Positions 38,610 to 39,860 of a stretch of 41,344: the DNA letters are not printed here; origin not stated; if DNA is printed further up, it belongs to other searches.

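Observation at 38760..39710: Acyltransferase-3 membrane protein at the prophage end with a 15-bp tandem duplication over its start codon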

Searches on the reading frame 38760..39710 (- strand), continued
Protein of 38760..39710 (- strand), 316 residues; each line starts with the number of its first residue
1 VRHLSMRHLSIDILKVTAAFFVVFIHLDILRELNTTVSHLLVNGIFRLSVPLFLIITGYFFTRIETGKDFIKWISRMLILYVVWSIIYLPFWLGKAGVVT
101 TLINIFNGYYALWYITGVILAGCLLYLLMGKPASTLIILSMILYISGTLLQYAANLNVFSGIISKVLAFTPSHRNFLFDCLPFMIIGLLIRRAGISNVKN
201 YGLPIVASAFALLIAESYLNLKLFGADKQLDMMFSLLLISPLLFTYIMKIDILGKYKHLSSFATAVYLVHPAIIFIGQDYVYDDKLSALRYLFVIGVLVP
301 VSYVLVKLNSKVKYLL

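Call 43: search_dna_similar(query=window:38760-39695:-, collection=plasmids, mode=protein, max_evalue=0.001, max_rows=20)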
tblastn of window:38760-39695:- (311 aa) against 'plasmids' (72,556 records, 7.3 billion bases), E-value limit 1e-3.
Records with a match: 21; places in all: 21; records where one place covers at least 80% of the query: 15.
Best place of each record, by identity: <60% 21.
By first word of the organism name: Paracoccus 5; Vibrio 3; Thioclava 3; Enterococcus 2; Klebsiella 1; Pseudoalteromonas 1; Sulfitobacter 1; Spirosoma 1; Subdoligranulum 1; Lactiplantibacillus 1; and 2 more.
By predicted mobility (MOB-suite, as given by PLSDB): non-mobilizable 15; conjugative 4; mobilizable 2.
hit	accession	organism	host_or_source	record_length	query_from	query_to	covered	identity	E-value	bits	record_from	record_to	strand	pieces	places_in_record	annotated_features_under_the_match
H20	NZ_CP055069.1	Klebsiella pneumoniae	Shek Wu Hui WWTPs_1 WWTPs effluent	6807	2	307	98%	32.5%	3e-25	113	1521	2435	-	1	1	acyltransferase family protein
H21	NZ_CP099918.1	Pseudoalteromonas xiamenensis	Anadara tuberculosa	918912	2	275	88%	32.6%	1e-39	154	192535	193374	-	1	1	acyltransferase family protein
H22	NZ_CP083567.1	Sulfitobacter sp. W027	-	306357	2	271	87%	30.9%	2e-21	101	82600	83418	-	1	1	acyltransferase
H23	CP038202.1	Paracoccus ferrooxidans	single cell,bioreactor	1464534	5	265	84%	31.9%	7e-22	103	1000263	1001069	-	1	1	acyltransferase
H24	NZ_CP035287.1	Paracoccus versutus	whole organism,soil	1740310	5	265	84%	31.5%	2e-21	102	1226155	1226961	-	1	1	none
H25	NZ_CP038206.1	Paracoccus pantotrophus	single cell,soil associated with ...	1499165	5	265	84%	31.4%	3e-21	101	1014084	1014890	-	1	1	none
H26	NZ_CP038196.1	Paracoccus versutus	single cell,soil adjacent to the roots ...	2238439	5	265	84%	31.2%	6e-21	100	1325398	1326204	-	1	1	none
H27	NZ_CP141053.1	Paracoccus denitrificans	-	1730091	5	296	94%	26.8%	7e-13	76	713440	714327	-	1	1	none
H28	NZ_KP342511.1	Enterococcus faecium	-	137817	6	269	85%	26.8%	3e-7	59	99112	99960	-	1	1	vanT: membrane-bound serine racemase VanT | vanT gene in vanN cluster: glycopeptide resistance gene cluster; vanT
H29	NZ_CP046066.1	Vibrio sp. THAF191d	pure culture,Surface of a polyethylene ...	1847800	5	269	85%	26.5%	4e-5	52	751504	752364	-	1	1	none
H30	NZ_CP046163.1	Vibrio sp. THAF191c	pure culture,Surface of a polyethylene ...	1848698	5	269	85%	26.5%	4e-5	52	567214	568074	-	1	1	none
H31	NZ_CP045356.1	Vibrio sp. THAF64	pure culture,Surface of a sandy ...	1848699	5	269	85%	26.5%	4e-5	52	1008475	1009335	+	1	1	none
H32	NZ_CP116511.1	Enterococcus gallinarum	Bos taurus,whole organism,fecal sample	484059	1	269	86%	25.2%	2e-4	50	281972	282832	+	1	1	membrane-bound serine racemase VanT-C | vanT-C: membrane-bound serine racemase VanT-C | vanT gene in vanC cluster: glycopeptide resistance gene cluster; vanT | D-Ala-D-Ala dipeptidase/D-Ala-D-Ala carboxypeptidase VanXY-C | vanXY gene in vanC cluster: glycopeptide resistance gene cluster; vanXY | and 1 other names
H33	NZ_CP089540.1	Spirosoma oryzicola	Single cell,Surface layer of rice grains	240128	2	271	87%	24.7%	6e-5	52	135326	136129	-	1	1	acyltransferase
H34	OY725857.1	Subdoligranulum variabile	-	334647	5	269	85%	24.7%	1e-5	55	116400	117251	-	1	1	vanT gene in vanG cluster: glycopeptide resistance gene cluster; vanT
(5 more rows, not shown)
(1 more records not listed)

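Call 44: find_encoding_contigs(protein=P0015, flank=8000, max_places=2)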
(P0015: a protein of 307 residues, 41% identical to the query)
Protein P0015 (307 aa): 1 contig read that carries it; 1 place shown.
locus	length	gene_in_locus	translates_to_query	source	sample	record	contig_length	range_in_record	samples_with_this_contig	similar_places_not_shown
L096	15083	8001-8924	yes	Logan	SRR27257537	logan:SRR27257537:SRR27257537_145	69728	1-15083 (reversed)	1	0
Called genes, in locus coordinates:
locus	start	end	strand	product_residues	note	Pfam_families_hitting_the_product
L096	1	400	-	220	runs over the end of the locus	-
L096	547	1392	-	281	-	PF12730:ABC2_membrane_4 (weak), PF10920:DUF2705, PF12679:ABC2_membrane_2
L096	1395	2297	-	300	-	PF00005:ABC_tran, PF13304:AAA_21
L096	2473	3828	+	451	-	PF00004:AAA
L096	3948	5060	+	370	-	PF03462:PCRF, PF00472:RF-1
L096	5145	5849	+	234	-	PF09335:VTT_dom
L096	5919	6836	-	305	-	PF10340:Say1_Mug180 (weak), PF12146:Hydrolase_4, PF20434:BD-FAE, PF00561:Abhydrolase_1, PF07859:Abhydrolase_3, PF00326:Peptidase_S9, PF00756:Esterase (weak)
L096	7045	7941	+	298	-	PF05661:DUF808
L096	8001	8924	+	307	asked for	PF01757:Acyl_transf_3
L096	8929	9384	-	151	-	-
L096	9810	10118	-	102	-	-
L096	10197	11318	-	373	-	PF00226:DnaJ, PF01556:DnaJ_C, PF00684:DnaJ_CXXCXGXG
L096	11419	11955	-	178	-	PF01025:GrpE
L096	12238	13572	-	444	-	PF01566:Nramp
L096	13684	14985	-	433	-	PF06078:DUF937, PF00691:OmpA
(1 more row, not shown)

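Call 45: find_encoding_contigs(protein=P0016, flank=8000, max_places=2)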
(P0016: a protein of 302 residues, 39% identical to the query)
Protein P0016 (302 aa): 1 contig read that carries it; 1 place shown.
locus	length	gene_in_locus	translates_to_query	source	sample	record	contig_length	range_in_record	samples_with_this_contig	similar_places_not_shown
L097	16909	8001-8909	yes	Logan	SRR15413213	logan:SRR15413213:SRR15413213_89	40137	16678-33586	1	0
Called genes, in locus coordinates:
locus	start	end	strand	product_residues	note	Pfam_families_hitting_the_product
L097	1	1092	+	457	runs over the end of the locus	PF00004:AAA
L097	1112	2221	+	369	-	PF01266:DAO, PF03486:HI0933_like (faint), PF07992:Pyr_redox_2 (faint)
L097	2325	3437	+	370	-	PF03462:PCRF, PF00472:RF-1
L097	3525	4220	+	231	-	PF09335:VTT_dom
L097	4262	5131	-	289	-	PF20434:BD-FAE, PF12146:Hydrolase_4, PF00561:Abhydrolase_1, PF07859:Abhydrolase_3, PF00326:Peptidase_S9, PF00756:Esterase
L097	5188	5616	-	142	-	PF10604:Polyketide_cyc2, PF03364:Polyketide_cyc (weak)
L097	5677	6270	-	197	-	PF00027:cNMP_binding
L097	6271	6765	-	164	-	PF07719:TPR_2 (faint), PF13428:TPR_14 (faint), PF12688:TPR_5, PF13374:TPR_10 (faint)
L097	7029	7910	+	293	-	PF05661:DUF808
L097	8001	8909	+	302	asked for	PF01757:Acyl_transf_3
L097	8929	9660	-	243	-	PF14137:DUF4304 (weak)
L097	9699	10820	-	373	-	PF00226:DnaJ, PF01556:DnaJ_C, PF00684:DnaJ_CXXCXGXG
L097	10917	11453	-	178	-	PF01025:GrpE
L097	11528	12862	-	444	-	PF01566:Nramp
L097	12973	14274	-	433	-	PF06078:DUF937, PF00691:OmpA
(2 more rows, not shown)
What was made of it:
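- Chryseobacterium homologues lie among housekeeping genes, which says nothing about the acceptor (calls 44, 45).
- Tried and rejected: Neighbourhoods of the Chryseobacterium homologues are conserved housekeeping genes (DUF808, dnaJ, grpE) and say nothing about function (calls 44, 45).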

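Call 46: find_encoding_contigs(protein=P0021, flank=8000, max_places=2)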
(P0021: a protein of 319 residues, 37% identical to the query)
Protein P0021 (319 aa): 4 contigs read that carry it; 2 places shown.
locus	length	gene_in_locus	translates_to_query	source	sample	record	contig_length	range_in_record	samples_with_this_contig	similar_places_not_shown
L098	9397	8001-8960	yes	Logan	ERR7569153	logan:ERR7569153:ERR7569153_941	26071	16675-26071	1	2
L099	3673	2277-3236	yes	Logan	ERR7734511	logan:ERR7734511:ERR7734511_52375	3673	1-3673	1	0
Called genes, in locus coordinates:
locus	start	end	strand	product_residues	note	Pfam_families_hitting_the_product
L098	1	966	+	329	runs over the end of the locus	PF13439:Glyco_transf_4, PF13579:Glyco_trans_4_4 (weak), PF00534:Glycos_transf_1, PF13692:Glyco_trans_1_4, PF20706:GT4-conflict (weak)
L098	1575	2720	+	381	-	PF13439:Glyco_transf_4, PF00534:Glycos_transf_1, PF20706:GT4-conflict (weak), PF13692:Glyco_trans_1_4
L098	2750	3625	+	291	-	-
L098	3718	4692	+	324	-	PF14897:EpsG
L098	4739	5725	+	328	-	PF00150:Cellulase, PF11790:Glyco_hydro_cc (weak)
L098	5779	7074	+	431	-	PF01943:Polysacc_synt, PF13440:Polysacc_synt_3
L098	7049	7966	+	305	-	PF05704:Caps_synth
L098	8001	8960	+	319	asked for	PF01757:Acyl_transf_3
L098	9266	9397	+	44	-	PF03446:NAD_binding_2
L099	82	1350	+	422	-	PF01943:Polysacc_synt, PF13440:Polysacc_synt_3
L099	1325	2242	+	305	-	PF05704:Caps_synth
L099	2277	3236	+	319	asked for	PF01757:Acyl_transf_3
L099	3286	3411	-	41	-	-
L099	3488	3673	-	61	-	?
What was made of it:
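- A 37% homologue closes a Wzx/Wzy polysaccharide gene cluster (call 46). A homologue lies inside a Wzx/Wzy cluster (call 46).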

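Call 62: predict_structure(alignment_id=A3)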
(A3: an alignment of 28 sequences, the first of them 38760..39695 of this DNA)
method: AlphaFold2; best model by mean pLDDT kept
length: 311 residues; sequences in the alignment: 28
mean_pLDDT: 88.4   pTM: 0.90
mean pLDDT of the five models: 88.4, 87.5, 87.0, 86.3, 86.1
residues with pLDDT >= 90: 187; 70-90: 102; 50-70: 19; < 50: 3
segments of 3 or more residues with pLDDT < 50: 166-168
pLDDT, mean of each block of 10 residues (from residue 1): 88 96 88 93 96 96 96 92 78 74 77 95 96 97 88 76 59 94 95 85 96 92 84 96 88 89 92 79 83 95 88 89
secondary structure, 60 per line:
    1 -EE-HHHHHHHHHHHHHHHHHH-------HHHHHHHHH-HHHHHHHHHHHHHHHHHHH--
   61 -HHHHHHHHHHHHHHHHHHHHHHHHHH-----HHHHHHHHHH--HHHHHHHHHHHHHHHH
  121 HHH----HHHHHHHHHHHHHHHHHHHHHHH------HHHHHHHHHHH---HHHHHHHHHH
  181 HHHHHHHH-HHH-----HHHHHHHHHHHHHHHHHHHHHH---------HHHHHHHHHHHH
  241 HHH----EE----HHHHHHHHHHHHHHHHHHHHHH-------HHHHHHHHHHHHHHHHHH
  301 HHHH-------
elements in order: H5-22 H30-38 H40-58 H62-87 H93-102 H105-123 H128-150 H157-167 H171-188 H198-219 H229-243 H254-275 H283-304
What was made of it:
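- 38760..39695 (-): AT3 (acyltransferase-3) coding sequence, 311 aa from the junction ATG at 39695-39693; the stop codon is included. AF2 model pLDDT 88.4, pTM 0.90 (call 62).
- On Acyltransferase-3 (AT3, PF01757): AF2 model with pLDDT 88.4 and pTM 0.90, ten long helices plus short loop helices (call 62).
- AF2 model with pLDDT 88.4 and pTM 0.90, with ten long helices (call 62).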

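Call 66: fold_search(model_id=the predicted structure, library=pdb)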
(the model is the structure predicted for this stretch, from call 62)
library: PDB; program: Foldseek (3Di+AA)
matches with E <= 10: 177; with E <= 0.001: 0
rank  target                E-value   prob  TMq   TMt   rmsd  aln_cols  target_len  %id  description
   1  7p1k_A                4.9e-01  0.13  0.17  0.14  22.6       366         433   14  Cryo EM structure of bison NHA2 in nano disc structure (released 2022-01-26)
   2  5oge_H                5.4e-01  0.33  0.26  0.26  16.3       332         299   14  Crystal structure of a nucleotide sugar transporter (released 2017-11-22)
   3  6bgj_A                8.8e-01  0.06  0.13  0.10  24.4       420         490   11  Cryo-EM structure of the TMEM16A calcium-activated chloride channel in LMNG (released 2017-12-27)
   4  5m94_A                9.2e-01  0.08  0.13  0.11  19.7       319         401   15  Crystal structure of Staphylococcus capitis divalent metal ion transporter (DMT) in complex with nanobody (released 2016-12-21)
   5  5i20_D                9.6e-01  0.16  0.23  0.25  21.0       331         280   14  Crystal structure of protein (released 2016-06-01)
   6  8u7k_A                1.0e+00  0.15  0.22  0.10  18.4       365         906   10  WT sea urchin SLC9C1 with 5mM cAMP at pH 6 in Na+ - Grip (G) conformation (released 2025-03-26)
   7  5oge_G                1.0e+00  0.21  0.26  0.27  16.2       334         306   15  Crystal structure of a nucleotide sugar transporter (released 2017-11-22)
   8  6i1z_B                1.2e+00  0.08  0.18  0.18  18.8       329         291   14  Outward facing structure of apo CST (released 2019-06-05)
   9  3gi8_C                1.2e+00  0.09  0.19  0.15  21.6       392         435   14  Crystal Structure of ApcT K158A Transporter Bound to 7F11 Monoclonal Fab Fragment (released 2009-08-18)
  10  7phq_B                1.2e+00  0.06  0.13  0.11  21.2       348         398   14  Structure of homo-dimeric Staphylococcus capitis divalent metal ion transporter (DMT) by NabFab-fiducial assisted cryo (released 2021-09-01)
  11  4kpp_A                1.5e+00  0.06  0.14  0.13  19.3       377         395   12  Crystal Structure of H+/Ca2+ Exchanger CAX (released 2013-06-26)
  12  6w25_A                1.7e+00  0.13  0.16  0.12  15.8       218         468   15  Crystal structure of the Melanocortin-4 Receptor (MC4R) in complex with SHU9119 (released 2020-04-29)
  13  3klz_E                1.9e+00  0.08  0.15  0.17  20.0       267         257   13  Pentameric formate channel with formate bound (released 2009-12-15)
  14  7ngh_A                1.9e+00  0.06  0.14  0.12  20.9       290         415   13  Structure of glutamate transporter homologue in complex with Sybody (released 2021-09-15)
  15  4cz9_A                2.0e+00  0.06  0.16  0.13  20.1       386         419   12  Structure of the sodium proton antiporter PaNhaP from Pyrococcus abyssii at pH 4. (released 2014-12-17)
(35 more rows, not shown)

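Call 68: fold_search(model_id=the predicted structure, library=viral)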
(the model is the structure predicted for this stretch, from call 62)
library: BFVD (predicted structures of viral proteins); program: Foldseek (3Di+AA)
matches with E <= 10: 50; with E <= 0.001: 0
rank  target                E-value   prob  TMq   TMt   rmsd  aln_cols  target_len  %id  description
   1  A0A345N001            2.0e-02  1.00  0.56  0.31   6.5       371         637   13  (no name in the UniProt tables at hand)
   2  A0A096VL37            3.8e-01  0.14  0.13  0.07  23.2       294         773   12  Internal virion protein [Synechococcus phage S-CBP2]
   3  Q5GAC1                9.1e-01  0.09  0.17  0.15  18.0       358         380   10  N system amino acids transporter NAT-1 [Grouper iridovirus]
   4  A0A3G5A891            1.5e+00  0.10  0.16  0.19  21.4       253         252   16  Uncharacterized protein [Hyperionvirus sp.]
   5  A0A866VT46            1.6e+00  0.07  0.13  0.13  19.6       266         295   12  G protein coupled receptor 4B [Elephant endotheliotropic herpesvirus 1A]
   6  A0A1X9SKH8            1.7e+00  0.08  0.19  0.16  18.9       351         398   12  Amino acid permease/ SLC12A domain-containing protein [Sulfolobus islandicus rod-shaped virus 11]
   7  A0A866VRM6            2.1e+00  0.06  0.14  0.16  20.1       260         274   15  G protein-coupled receptor-6.3 [Elephant endotheliotropic herpesvirus 3A]
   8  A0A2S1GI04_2          2.5e+00  0.05  0.15  0.12  20.3       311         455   14  RNA-directed RNA polymerase L [Human parainfluenza 2 virus]
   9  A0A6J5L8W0            2.9e+00  0.03  0.13  0.12  30.6       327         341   10  Flagellar basal-body/hook protein, C-terminal domain containing protein [uncultured Caudovirales phage]
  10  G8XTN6                3.3e+00  0.06  0.20  0.15  17.5       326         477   11  Envelope protein US28 [Simian cytomegalovirus (strain Colburn)]
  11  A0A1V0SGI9            3.6e+00  0.10  0.17  0.25  18.2       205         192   14  Uncharacterized protein [Hokovirus HKV1]
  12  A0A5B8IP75            4.1e+00  0.06  0.17  0.15  20.1       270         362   16  Uncharacterized protein [Mimiviridae sp. ChoanoV1]
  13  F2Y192                4.2e+00  0.06  0.22  0.21  18.0       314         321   17  (no name in the UniProt tables at hand)
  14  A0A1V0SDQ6            4.2e+00  0.04  0.18  0.15  20.2       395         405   16  UNC93-like protein MFSD11 [Indivirus ILV1]
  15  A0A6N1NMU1            4.6e+00  0.04  0.15  0.15  20.3       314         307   12  Putative orfan [Tupanvirus soda lake]
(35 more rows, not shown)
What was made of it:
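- Tried and rejected: BFVD gave one unnamed 637-aa match (call 68).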
